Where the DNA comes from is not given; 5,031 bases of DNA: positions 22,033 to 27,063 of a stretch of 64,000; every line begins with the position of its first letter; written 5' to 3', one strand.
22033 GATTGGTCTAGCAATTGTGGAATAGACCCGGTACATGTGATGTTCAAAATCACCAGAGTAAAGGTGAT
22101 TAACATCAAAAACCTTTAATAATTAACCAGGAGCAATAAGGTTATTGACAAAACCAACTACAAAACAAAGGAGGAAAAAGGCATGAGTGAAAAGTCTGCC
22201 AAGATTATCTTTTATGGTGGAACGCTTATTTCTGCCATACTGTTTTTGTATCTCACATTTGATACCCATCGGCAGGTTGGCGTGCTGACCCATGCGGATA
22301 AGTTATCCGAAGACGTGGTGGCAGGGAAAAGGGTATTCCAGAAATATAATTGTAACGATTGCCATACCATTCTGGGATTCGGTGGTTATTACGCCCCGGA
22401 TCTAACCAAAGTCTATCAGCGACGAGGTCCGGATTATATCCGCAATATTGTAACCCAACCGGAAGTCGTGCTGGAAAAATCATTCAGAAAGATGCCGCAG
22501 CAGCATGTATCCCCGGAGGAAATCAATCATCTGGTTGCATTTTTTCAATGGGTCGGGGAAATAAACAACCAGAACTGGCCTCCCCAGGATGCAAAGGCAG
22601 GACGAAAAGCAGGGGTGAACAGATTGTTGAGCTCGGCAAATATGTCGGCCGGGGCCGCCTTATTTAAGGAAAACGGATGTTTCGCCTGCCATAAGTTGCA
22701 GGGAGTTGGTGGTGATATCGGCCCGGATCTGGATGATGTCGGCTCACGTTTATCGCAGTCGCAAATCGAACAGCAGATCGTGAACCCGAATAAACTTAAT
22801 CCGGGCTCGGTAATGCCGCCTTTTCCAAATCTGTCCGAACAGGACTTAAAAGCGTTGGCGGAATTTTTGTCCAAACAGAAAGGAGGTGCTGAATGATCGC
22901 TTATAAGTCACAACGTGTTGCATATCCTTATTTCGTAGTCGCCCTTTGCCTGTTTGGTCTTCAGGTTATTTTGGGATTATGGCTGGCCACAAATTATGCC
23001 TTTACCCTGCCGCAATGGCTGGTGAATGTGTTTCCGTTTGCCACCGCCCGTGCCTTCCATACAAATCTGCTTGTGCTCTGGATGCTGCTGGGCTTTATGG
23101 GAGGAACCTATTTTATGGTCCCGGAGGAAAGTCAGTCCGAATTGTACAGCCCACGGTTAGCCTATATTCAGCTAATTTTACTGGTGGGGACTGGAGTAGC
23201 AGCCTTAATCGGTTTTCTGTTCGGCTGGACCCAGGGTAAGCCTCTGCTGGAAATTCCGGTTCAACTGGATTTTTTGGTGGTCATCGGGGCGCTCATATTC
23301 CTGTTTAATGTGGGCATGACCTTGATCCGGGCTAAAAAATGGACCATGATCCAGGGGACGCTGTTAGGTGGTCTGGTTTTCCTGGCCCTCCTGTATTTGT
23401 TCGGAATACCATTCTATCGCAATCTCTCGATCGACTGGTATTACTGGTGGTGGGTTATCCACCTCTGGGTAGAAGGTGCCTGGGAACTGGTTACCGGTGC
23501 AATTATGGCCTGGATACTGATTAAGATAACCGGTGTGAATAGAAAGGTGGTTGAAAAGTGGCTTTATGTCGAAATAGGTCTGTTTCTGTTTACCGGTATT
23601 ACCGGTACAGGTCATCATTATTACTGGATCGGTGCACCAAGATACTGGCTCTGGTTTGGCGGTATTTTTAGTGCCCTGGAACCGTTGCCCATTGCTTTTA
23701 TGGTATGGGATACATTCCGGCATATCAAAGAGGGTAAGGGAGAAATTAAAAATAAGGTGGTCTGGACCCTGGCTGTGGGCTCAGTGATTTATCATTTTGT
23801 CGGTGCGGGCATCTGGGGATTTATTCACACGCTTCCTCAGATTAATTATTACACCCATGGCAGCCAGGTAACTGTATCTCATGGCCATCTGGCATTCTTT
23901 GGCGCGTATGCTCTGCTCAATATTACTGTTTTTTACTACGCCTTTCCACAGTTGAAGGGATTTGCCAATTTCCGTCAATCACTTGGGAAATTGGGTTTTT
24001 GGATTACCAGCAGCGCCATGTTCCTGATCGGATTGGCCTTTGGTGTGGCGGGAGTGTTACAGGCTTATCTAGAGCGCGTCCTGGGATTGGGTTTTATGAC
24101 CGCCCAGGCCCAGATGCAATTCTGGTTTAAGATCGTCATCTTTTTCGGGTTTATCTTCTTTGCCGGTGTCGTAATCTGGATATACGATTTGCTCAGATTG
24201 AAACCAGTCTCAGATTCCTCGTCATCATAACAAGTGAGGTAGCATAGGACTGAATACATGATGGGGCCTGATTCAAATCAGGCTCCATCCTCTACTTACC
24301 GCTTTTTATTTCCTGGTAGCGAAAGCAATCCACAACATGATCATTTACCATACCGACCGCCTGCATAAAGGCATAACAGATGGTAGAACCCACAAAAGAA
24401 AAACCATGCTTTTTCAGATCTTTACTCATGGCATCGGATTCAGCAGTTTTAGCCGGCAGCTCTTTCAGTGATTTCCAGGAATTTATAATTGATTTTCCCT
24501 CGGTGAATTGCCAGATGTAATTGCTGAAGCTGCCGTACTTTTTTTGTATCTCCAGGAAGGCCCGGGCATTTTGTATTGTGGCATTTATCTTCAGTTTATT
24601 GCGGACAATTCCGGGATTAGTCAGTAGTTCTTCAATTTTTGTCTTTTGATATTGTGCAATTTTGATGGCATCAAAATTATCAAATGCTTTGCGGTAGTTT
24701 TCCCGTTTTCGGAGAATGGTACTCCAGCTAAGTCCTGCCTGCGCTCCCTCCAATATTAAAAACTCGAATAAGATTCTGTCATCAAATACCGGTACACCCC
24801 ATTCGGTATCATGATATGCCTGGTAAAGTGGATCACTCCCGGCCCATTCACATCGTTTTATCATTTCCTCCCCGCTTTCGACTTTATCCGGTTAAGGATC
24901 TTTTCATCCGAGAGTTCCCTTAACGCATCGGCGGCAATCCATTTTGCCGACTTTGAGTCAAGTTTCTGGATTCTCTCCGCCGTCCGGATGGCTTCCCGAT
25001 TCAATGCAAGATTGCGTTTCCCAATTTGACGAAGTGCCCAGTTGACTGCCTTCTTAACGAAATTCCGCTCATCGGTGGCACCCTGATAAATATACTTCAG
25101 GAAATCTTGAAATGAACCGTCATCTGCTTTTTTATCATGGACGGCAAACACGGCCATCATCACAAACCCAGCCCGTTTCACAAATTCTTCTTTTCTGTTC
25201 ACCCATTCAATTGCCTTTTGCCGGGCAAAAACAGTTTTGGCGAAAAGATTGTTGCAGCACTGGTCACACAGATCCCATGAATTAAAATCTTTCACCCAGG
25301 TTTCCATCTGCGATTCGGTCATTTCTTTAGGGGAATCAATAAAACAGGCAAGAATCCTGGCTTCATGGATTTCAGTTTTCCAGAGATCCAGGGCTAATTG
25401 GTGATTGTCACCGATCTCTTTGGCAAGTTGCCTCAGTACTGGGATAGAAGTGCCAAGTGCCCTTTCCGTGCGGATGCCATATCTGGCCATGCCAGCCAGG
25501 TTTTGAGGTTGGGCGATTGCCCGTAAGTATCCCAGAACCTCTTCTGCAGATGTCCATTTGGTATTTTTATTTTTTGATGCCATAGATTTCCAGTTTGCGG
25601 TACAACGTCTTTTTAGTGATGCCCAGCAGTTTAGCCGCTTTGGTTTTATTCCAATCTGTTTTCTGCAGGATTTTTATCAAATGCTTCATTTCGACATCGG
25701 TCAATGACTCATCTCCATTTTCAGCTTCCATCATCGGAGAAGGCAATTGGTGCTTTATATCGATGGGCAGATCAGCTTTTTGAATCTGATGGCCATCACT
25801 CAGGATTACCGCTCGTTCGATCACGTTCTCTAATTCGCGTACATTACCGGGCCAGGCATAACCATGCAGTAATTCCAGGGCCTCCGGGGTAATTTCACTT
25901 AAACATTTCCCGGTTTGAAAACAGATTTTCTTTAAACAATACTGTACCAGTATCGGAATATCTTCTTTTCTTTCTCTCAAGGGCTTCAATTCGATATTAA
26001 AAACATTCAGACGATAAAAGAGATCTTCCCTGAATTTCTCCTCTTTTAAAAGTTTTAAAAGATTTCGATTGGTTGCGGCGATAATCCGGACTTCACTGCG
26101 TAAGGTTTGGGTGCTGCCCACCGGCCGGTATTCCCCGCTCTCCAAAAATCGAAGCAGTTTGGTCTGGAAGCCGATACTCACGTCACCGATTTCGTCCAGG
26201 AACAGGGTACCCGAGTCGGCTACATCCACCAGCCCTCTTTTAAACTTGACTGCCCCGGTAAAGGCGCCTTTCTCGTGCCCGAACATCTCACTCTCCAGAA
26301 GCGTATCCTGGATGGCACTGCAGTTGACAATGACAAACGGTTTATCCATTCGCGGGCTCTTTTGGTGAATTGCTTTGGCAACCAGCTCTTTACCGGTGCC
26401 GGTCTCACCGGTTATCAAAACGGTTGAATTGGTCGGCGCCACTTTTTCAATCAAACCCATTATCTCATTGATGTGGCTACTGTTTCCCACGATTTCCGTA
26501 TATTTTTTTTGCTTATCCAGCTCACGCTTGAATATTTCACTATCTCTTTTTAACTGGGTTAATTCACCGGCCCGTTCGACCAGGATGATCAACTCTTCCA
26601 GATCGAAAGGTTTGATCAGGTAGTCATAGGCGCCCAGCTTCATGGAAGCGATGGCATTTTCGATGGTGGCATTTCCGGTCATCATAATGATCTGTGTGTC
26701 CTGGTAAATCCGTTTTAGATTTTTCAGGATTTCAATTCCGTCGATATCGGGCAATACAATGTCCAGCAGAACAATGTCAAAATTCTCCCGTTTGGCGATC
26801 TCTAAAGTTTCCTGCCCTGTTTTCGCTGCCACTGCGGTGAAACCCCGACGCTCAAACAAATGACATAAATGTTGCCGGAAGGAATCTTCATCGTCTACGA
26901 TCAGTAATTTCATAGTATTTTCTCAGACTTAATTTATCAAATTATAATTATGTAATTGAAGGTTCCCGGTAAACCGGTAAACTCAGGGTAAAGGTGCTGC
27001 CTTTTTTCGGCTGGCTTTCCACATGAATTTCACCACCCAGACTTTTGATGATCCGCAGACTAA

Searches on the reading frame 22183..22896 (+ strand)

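Call 57: search_protein_families(library=pfam, proteins=[window:22183-22896:+], max_evalue=0.00001)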
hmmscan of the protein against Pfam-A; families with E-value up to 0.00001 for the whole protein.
window:22183-22896:+ (237 aa): 4 families
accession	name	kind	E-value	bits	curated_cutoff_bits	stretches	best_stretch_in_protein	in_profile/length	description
PF00034.26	Cytochrom_C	-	2.4e-22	80.5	21.3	2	156-231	3-88/90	Cytochrome c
PF13442.11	Cytochrome_CBB3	-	4.2e-20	72.3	27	2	152-229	1-68/68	Cytochrome C oxidase, cbb3-type, subunit III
PF02433.20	FixO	-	3.3e-10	40.3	29.6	0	179-223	102-146/219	Cytochrome C oxidase, mono-heme subunit/FixO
PF22085.1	NorB_cytochrome_c-like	-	2.9e-09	38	29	1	43-95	16-68/181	Nitric oxide reductase subunit B, cytochrome c-like domain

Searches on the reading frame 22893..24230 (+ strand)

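Call 57: search_protein_families(library=pfam, proteins=[window:22893-24230:+], max_evalue=0.00001)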
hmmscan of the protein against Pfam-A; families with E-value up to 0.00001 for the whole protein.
window:22893-24230:+ (445 aa): 1 family
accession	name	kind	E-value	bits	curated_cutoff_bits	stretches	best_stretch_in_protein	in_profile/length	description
PF00115.25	COX1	-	1.2e-65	222.6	34.8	1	8-421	1-436/436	Cytochrome C and Quinol oxidase polypeptide I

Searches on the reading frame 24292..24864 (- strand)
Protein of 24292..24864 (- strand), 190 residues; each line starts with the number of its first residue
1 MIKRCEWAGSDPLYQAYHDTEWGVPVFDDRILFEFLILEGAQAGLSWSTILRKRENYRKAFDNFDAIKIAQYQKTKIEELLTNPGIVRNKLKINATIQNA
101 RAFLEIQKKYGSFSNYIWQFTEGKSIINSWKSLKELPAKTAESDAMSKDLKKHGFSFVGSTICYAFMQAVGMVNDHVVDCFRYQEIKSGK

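Call 57: search_protein_families(library=pfam, proteins=[window:24292-24864:-], max_evalue=0.00001)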
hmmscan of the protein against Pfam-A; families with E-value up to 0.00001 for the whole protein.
window:24292-24864:- (190 aa): 1 family
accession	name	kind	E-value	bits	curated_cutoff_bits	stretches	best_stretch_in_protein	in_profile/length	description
PF03352.18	Adenine_glyco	-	1.4e-86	289.3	25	1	7-182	1-176/177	Methyladenine glycosylase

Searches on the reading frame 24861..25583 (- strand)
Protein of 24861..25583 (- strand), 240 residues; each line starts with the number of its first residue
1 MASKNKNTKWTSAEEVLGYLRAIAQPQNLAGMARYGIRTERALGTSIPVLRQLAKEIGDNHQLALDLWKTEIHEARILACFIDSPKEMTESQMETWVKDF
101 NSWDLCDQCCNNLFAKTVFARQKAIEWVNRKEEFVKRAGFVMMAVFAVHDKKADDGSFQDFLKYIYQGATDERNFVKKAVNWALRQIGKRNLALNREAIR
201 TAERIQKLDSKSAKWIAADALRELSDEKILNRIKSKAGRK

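Call 57: search_protein_families(library=pfam, proteins=[window:24861-25583:-], max_evalue=0.00001)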
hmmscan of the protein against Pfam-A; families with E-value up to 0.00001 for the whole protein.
window:24861-25583:- (240 aa): 1 family
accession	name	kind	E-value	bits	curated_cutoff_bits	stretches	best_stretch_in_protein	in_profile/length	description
PF08713.17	DNA_alkylation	-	4.3e-39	134.9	21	1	20-203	5-198/213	DNA alkylation repair enzyme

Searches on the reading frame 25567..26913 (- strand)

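Call 57: search_protein_families(library=pfam, proteins=[window:25567-26913:-], max_evalue=0.00001)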
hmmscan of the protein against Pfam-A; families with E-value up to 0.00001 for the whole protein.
window:25567-26913:- (448 aa): 7 families
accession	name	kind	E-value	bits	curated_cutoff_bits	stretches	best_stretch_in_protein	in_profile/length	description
PF00158.32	Sigma54_activat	-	1.2e-68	230.5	20.2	1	141-308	1-168/168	Sigma-54 interaction domain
PF00072.30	Response_reg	-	5.8e-30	104.2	30.2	1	4-112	2-110/111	Response regulator receiver domain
PF25601.1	AAA_lid_14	-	1.3e-27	95.8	27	1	313-393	1-81/87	AAA+ ATPase lid domain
PF14532.12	Sigma54_activ_2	-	1.5e-20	74.3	25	1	142-312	1-138/138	Sigma-54 interaction domain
PF02954.25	HTH_8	-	4e-14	52.5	22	1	404-442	2-40/42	Bacterial regulatory protein, Fis family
PF07724.20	AAA_2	-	1.6e-07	31.9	27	1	163-294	4-136/166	AAA domain (Cdc48 subfamily)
PF00004.35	AAA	-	6.6e-07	30.3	21.2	1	165-294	1-119/131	ATPase family associated with various cellular activities (AAA)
